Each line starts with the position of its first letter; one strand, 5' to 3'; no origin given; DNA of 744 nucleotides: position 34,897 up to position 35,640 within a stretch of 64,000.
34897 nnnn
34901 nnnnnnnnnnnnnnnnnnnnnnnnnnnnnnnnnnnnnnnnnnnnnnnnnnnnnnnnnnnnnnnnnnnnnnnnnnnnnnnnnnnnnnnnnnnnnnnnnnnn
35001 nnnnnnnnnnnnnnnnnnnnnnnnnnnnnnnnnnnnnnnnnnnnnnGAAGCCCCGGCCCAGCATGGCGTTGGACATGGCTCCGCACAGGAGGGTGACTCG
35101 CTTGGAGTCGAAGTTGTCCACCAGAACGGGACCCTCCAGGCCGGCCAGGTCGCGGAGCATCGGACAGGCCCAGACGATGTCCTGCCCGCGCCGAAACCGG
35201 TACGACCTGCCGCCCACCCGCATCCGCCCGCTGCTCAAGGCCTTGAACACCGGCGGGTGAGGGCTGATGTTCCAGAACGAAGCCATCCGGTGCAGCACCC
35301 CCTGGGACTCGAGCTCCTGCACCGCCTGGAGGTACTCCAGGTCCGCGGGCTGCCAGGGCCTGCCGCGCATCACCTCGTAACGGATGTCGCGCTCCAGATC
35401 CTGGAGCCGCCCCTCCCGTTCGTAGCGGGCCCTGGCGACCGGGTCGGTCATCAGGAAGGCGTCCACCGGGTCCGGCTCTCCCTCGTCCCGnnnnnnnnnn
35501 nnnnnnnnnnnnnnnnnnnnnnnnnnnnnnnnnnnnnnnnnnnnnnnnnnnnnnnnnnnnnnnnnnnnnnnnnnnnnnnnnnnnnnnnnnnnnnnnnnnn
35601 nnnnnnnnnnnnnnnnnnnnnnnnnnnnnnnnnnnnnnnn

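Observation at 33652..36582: Uncharacterised two-gene operon (shared Cys/Met domain; helical protein plus vWA protein) guarded by two operator copies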

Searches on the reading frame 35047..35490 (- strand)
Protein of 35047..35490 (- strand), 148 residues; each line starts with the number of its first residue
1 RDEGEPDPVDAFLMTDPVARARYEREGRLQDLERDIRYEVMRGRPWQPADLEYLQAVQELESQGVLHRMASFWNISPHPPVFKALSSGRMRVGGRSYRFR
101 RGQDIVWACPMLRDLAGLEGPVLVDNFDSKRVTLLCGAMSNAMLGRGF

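Call 34: search_solved_structures(query=A1, max_evalue=10)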
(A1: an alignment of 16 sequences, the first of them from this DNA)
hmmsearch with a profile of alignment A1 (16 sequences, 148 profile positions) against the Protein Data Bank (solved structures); distinct sequences matched with E-value up to 10: 2.
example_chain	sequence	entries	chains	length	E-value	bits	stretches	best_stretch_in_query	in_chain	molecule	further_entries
1o70_A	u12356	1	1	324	1.2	11.9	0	7-60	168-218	FASCICLIN I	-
6qpj_A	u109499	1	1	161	1.9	11.1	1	67-122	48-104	Circadian locomoter output cycles protein kaput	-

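Call 41: search_protein_representatives(alignment_id=A1)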
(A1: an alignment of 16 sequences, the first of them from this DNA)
Query: 16 sequences, 148 profile positions. Proteins with E-value up to 0.001 (for the whole library): 65; up to 1e-10: 45; up to 1e-30: 18. The best 65 are listed.
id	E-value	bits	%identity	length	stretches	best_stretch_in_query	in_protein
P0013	4.3e-63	227.4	-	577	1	1-147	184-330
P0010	1.0e-58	213.3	-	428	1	1-147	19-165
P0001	6.1e-57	207.5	-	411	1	1-147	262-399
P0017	4.3e-56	204.7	-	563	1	1-147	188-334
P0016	2.4e-55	202.3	-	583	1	2-147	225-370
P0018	9.2e-53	193.9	-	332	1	1-147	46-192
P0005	1.0e-52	193.7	-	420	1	1-147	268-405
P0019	4.3e-50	185.3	-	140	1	5-147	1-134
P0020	2.0e-49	183.1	-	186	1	1-147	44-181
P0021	2.1e-49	183.0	-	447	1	1-147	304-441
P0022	1.6e-48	180.2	-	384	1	1-147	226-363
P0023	1.4e-44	167.4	-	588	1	1-146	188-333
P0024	6.2e-42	158.8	-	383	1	1-147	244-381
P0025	1.9e-41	157.2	-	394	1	1-145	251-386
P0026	8.2e-40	151.9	-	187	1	1-143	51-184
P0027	8.9e-39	148.5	-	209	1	1-144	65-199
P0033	9.9e-26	106.2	-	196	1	2-144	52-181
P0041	4.3e-19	84.7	-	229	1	1-133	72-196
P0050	8.4e-15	70.8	-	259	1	1-136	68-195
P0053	5.2e-14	68.2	-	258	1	1-139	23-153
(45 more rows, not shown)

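Call 47: find_related_loci(query=A4, collection=genome_contigs, flank=10000)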
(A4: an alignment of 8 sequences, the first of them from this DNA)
Query A4 (148 aa) in genome_contigs; peptide patterns used: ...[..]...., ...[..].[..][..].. (x = any residue, [..] = any of these).
110 stretches matched a pattern; 30 encode a relative of the query (tblastn E <= 1e-3); 29 distinct loci.
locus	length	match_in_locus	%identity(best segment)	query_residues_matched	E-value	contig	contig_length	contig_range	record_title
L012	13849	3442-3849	70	12-147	7e-66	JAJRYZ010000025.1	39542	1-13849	MAG: Spirochaetes bacterium isolate Dive96_bin4.116 k141_564555, whole genome shotgun sequence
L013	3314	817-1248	59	5-148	2e-61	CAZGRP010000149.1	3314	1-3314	MAG TPA_asm: uncultured Cytophagia bacterium isolate SRP216583_co2_59 genome assembly, contig: NODE_27761_length_3314_co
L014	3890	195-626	59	5-148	1e-60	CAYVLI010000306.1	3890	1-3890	MAG TPA_asm: uncultured Nitrospinota bacterium isolate binchicken_co172_105 genome assembly, contig: NODE_24974_length_3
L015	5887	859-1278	62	7-146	5e-60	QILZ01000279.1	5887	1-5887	MAG: Spirochaetales bacterium isolate SZUA-6 Ga0063293_10040332, whole genome shotgun sequence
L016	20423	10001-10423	60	7-147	3e-59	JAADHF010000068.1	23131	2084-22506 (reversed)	MAG: Spirochaetota bacterium isolate M_MetaBat.164 contig-127_2926, whole genome shotgun sequence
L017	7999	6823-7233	58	10-146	1e-52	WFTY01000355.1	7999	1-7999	MAG: Anaerolineales bacterium isolate S139_47 k151_48621, whole genome shotgun sequence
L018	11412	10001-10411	58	10-146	5e-51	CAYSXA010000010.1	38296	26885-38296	MAG TPA_asm: uncultured Anaerolineaceae bacterium isolate binchicken_co64_138 genome assembly, contig: NODE_635_length_3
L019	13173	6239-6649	58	10-146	2e-50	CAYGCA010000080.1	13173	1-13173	MAG TPA_asm: uncultured Anaerolineaceae bacterium isolate ERP108616_co2_532 genome assembly, contig: NODE_8145_length_13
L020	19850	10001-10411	56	10-146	7e-50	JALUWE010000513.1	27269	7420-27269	MAG: Anaerolineales bacterium isolate 128-326_metabat2_scaf2bin.091 128-326_scaffold_624_c1, whole genome shotgun sequen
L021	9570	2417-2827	55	10-146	1e-48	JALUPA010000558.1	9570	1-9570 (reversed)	MAG: Ardenticatenaceae bacterium isolate S146_maxbin2_scaf2bin.202 S146_NODE_5048_length_9570_cov_4.356984, whole genome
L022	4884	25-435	55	10-146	4e-48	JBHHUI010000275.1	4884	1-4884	MAG: Anaerolineales bacterium isolate S.6.sp1_bin.28 NODE_3583_length_4884_cov_4.310209, whole genome shotgun sequence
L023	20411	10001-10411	55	10-146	5e-48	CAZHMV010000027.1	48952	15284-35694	MAG TPA_asm: uncultured Anaerolineales bacterium isolate binchicken_co172_219 genome assembly, contig: NODE_418_length_4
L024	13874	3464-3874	55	10-146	5e-48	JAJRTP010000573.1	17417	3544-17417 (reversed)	MAG: Chloroflexota bacterium isolate Dive96_bin1.73 k141_4274233, whole genome shotgun sequence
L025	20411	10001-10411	55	10-146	1e-47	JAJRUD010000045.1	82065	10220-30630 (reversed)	MAG: Chloroflexota bacterium isolate Dive96_bin10.148 k141_1001623, whole genome shotgun sequence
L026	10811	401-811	53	10-146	1e-47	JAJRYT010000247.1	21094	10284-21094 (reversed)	MAG: Chloroflexota bacterium isolate Dive96_bin3.68 k141_5133249, whole genome shotgun sequence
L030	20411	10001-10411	53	10-146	3e-46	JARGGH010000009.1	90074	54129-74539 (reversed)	MAG: Anaerolineales bacterium isolate C14-27 NODE_9_length_90074_cov_18.488927, whole genome shotgun sequence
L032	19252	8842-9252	51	10-146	8e-45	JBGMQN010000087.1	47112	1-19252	MAG: Anaerolineales bacterium isolate N04_S1C25542 S1CNODE_68_length_47112_cov_49.019423, whole genome shotgun sequence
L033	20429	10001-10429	48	4-146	1e-44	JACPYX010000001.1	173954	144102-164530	MAG: Chloroflexi bacterium isolate NC_groundwater_874_Pr1_S2p5_53_73 Montesol18_S2p5_coassembly_scaffold_97032, whole ge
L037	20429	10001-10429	48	4-146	9e-44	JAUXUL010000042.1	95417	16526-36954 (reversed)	MAG: Anaerolineales bacterium isolate C15_concoct.bin.116_sub C15_k141_400095, whole genome shotgun sequence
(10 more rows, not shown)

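Call 68: search_protein_families(library=pfam, proteins=[L032:12251-13390:+, L024:12851-13123:+, L024:8840-9478:+, L032:9995-10606:+, L030:19265-19993:+, L033:10972-11838:+, L037:4613-5959:+, L024:2466-3314:+, L032:2-1360:+], max_evalue=0.001)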
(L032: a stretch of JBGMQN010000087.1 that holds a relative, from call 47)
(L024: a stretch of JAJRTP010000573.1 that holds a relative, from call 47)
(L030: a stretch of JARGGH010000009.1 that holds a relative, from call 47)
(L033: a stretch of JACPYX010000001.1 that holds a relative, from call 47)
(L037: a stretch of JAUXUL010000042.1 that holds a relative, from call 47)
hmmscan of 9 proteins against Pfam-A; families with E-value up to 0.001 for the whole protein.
L032:12251-13390:+ (380 aa): 1 family
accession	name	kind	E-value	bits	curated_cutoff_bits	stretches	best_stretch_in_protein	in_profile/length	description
PF01266.30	DAO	-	6.9e-05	23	27.9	0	11-55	1-48/353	FAD dependent oxidoreductase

L024:12851-13123:+ (91 aa): 0 families

L024:8840-9478:+ (213 aa): 0 families

L032:9995-10606:+ (204 aa): 5 families
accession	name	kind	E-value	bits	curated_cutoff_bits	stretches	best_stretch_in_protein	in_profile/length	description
PF00578.27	AhpC-TSA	-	7.2e-30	103.9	26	1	66-180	5-123/124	AhpC/TSA family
PF08534.16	Redoxin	-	8.6e-26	90.9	26.6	1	65-187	5-137/148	Redoxin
PF13905.12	Thioredoxin_8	-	4.7e-09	36.9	27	1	86-176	1-92/94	Thioredoxin-like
PF00085.26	Thioredoxin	-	9.1e-08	32.5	23.5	1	85-130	17-61/103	Thioredoxin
PF13098.12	Thioredoxin_2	-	9.5e-08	32.8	27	1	83-184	2-93/104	Thioredoxin-like domain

L030:19265-19993:+ (243 aa): 1 family
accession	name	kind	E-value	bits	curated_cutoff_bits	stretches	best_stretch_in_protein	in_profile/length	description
PF01790.23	LGT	-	4.5e-40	137.9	24.9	1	4-233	3-237/240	Prolipoprotein diacylglyceryl transferase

L033:10972-11838:+ (289 aa): 8 families
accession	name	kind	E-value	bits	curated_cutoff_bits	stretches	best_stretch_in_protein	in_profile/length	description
PF00561.26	Abhydrolase_1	-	1e-23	84.7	25.8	1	21-131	1-117/245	alpha/beta hydrolase fold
PF12697.13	Abhydrolase_6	-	3.6e-18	67.5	26.3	1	23-255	1-212/217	Alpha/beta hydrolase family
PF12146.15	Hydrolase_4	-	5.4e-12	45.9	27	1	47-248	31-233/239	Serine aminopeptidase, S33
PF10230.15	LIDHydrolase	-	9.8e-06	25.9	27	1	48-167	33-160/262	Lipid-droplet associated hydrolase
PF07819.20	PGAP1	-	1.2e-05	25.6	24.3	1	76-121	81-130/233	PGAP1-like alpha/beta domain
PF00756.26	Esterase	-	2.7e-05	24.5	22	1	74-180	106-154/251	Putative esterase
PF06821.19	Ser_hydrolase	-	0.00028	21.3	22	1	64-135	33-108/172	Serine hydrolase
PF02450.21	LCAT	-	0.00083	19.1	21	1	75-149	113-190/392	Lecithin:cholesterol acyltransferase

L037:4613-5959:+ (449 aa): 8 families
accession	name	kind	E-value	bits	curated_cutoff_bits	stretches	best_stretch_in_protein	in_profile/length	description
PF02353.26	CMAS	-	2.9e-93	312.6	27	1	138-424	2-272/273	Mycolic acid cyclopropane synthetase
PF13649.12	Methyltransf_25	-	5.9e-16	59.4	27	1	203-305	2-97/97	Methyltransferase domain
PF08241.18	Methyltransf_11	-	2.7e-15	57.2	21.2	1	203-308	1-94/95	Methyltransferase domain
PF08242.18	Methyltransf_12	-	1e-13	52.3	30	1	203-307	1-98/98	Methyltransferase domain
PF13489.12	Methyltransf_23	-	1.2e-12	48.3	27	1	194-365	16-162/164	Methyltransferase domain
PF13847.12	Methyltransf_31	-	3.3e-07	30.5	27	1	198-308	3-108/145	Methyltransferase domain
PF01728.25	FtsJ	-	1.7e-05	25.2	24.1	1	186-247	8-70/181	FtsJ-like methyltransferase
PF25371.1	DUF7884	-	3e-05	24.6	27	1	30-87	13-72/90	Domain of unknown function (DUF7884)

L024:2466-3314:+ (283 aa): 13 families
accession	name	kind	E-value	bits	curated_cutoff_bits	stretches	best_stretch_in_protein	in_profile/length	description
PF00005.33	ABC_tran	-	6e-36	124.5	25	1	25-173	2-137/137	ABC transporter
PF04945.19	YHS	-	3.4e-12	46.6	30.3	1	231-273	3-44/47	YHS domain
PF02463.25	SMC_N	-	9.8e-07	28.9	40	1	136-215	128-209/220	RecF/RecN/SMC N terminal domain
PF13304.12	AAA_21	-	8.6e-06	26.5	27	0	119-204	220-299/304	AAA domain, putative AbiEii toxin, Type IV TA system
PF13191.12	AAA_16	-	4.7e-05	24.4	32.6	1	27-191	15-124/167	AAA ATPase domain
PF13401.12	AAA_22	-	0.0001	23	27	1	33-197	4-117/130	AAA domain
PF25199.1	nSTAND_NTPase5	-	0.00021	21.5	34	0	33-80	40-90/145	Novel STAND NTPase 5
PF13479.12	AAA_24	-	0.00022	21.6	27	0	36-55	4-23/195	AAA domain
PF13555.12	AAA_29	-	0.00026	21.1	27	1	30-61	18-49/61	P-loop containing region of AAA domain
PF06414.18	Zeta_toxin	-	0.00028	20.8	22.3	1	35-74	17-56/199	Zeta toxin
PF24273.1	TRASH_HVO_1752_C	-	0.00047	20.7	27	1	234-270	7-41/47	HVO_1752, C-terminal TRASH domain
PF20720.3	nSTAND3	-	0.00078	19.6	27.2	0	32-54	15-37/155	Novel STAND NTPase 3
PF00437.27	T2SSE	-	0.00094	18.4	24.9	0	36-69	144-177/370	Type II/IV secretion system protein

L032:2-1360:+ (453 aa): 2 families
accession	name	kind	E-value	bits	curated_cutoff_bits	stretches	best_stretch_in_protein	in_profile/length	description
PF16576.10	HlyD_D23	-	3.2e-18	66.2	30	1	284-447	64-214/214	Barrel-sandwich domain of CusB or HlyD membrane-fusion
PF13437.12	HlyD_3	-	4.5e-14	53.5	22.2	1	333-444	2-106/106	HlyD family secretion protein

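Call 89: find_related_loci(query=A4, collection=metagenome_contigs, flank=8000)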
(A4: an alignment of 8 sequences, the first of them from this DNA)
Query A4 (148 aa) in metagenome_contigs; peptide patterns used: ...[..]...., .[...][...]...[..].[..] (x = any residue, [..] = any of these).
150 stretches matched a pattern; 36 encode a relative of the query (tblastn E <= 1e-3); 36 distinct loci.
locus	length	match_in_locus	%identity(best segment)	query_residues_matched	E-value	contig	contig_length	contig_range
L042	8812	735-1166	69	4-147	2e-70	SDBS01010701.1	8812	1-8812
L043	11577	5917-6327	58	10-146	8e-51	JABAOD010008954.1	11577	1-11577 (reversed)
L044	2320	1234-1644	54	10-146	2e-50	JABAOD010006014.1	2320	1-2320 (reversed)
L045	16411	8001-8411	56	10-146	3e-50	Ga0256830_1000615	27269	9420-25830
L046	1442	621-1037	55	8-146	4e-51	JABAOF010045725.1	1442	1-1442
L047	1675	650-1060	55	10-146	2e-50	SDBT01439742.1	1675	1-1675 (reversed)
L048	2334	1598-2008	55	10-146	2e-49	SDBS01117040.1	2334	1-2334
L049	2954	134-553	54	7-146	8e-49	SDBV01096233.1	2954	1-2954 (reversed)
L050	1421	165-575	53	10-146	6e-49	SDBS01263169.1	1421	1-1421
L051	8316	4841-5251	53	10-146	1e-47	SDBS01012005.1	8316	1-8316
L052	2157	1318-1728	53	10-146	8e-48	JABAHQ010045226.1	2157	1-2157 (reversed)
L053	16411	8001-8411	52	10-146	9e-47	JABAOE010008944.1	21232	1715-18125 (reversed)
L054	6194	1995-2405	53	10-146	2e-46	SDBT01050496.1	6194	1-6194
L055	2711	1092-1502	53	10-146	2e-46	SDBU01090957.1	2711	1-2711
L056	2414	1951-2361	51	10-146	3e-46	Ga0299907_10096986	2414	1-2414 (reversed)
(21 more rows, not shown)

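Call 97: search_protein_families(library=pfam, proteins=[P0053, P0020, P0027, P0041, P0050, P0033, P0021], max_evalue=0.01)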
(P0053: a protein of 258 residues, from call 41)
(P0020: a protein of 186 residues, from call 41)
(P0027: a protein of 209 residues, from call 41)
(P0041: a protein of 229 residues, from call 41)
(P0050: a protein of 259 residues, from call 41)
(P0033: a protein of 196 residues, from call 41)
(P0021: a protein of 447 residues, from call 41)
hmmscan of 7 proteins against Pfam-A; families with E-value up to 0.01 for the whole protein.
P0053 (258 aa): 1 family
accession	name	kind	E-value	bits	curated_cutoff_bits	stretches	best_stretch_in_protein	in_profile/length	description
PF04945.19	YHS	-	4e-15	56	30.3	1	202-248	1-46/47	YHS domain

P0020 (186 aa): 7 families
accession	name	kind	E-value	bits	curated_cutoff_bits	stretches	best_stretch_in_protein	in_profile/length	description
PF13248.11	Zn_ribbon_3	-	0.00023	20.9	27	0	8-16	4-12/26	zinc-ribbon domain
PF12773.13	DZR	-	0.002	18.7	27.3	1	7-34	13-33/45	Double zinc ribbon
PF13240.11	Zn_Ribbon_1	-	0.0025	18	25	0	9-16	16-23/23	zinc-ribbon domain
PF08271.17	Zn_Ribbon_TF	-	0.0026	17.7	29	1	8-34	2-28/43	TFIIB zinc-binding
PF24460.1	DUF7575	-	0.0027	17.5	28.5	0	8-17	5-14/28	Domain of unknown function (DUF7575)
PF02591.20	Zn_ribbon_9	-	0.0094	16.5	29.1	0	23-32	21-30/33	C4-type zinc ribbon domain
PF06677.18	Auto_anti-p27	-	0.0099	16.4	24.1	0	4-32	13-40/40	Sjogren's syndrome/scleroderma autoantigen 1 (Autoantigen p27)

P0027 (209 aa): 9 families
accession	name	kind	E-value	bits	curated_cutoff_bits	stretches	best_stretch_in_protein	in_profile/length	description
PF23548.1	Zn_ribbon_FGT1_2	-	2.9e-05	24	27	0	33-45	22-34/35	FORGETTER1 second zinc ribbon domain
PF13248.11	Zn_ribbon_3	-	7.4e-05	22.5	27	1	17-41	3-26/26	zinc-ribbon domain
PF22747.2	Zn_ribbon_DUF2089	-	0.0006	20.3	27.6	0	9-30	5-26/32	DUF2089 zinc ribbon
PF12773.13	DZR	-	0.00074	20.1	27.3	1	14-40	10-33/45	Double zinc ribbon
PF07503.17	zf-HYPF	-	0.0045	17.2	23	0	32-43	22-33/34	HypF finger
PF24460.1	DUF7575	-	0.0049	16.6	28.5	0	32-41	4-13/28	Domain of unknown function (DUF7575)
PF21344.3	Zn_ribbon_LysW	-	0.0052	16.8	27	0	32-43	22-33/46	Alpha-aminoadipate carrier protein LysW-like, globular domain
PF13240.11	Zn_Ribbon_1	-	0.0058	16.8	25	0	19-26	16-23/23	zinc-ribbon domain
PF22289.1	DmmA-like_C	-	0.0092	16.4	27.4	0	19-45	4-32/44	Dimethylamine monooxygenase subunit DmmA-like, C-terminal domain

P0041 (229 aa): 0 families

P0050 (259 aa): 0 families

P0033 (196 aa): 0 families

P0021 (447 aa): 4 families
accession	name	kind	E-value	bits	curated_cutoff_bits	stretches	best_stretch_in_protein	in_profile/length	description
PF00069.31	Pkinase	-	4.6e-29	102.1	31.7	1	7-264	1-257/263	Protein kinase domain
PF07714.23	PK_Tyr_Ser-Thr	-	8.1e-19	68.4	23.1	1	9-223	3-200/258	Protein tyrosine and serine/threonine kinase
PF01636.29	APH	-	2.1e-07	31.4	23.2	1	131-172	154-200/239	Phosphotransferase enzyme family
PF03109.22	ABC1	-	5.7e-06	26.1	22.9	1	62-172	121-217/244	ABC1 atypical kinase-like domain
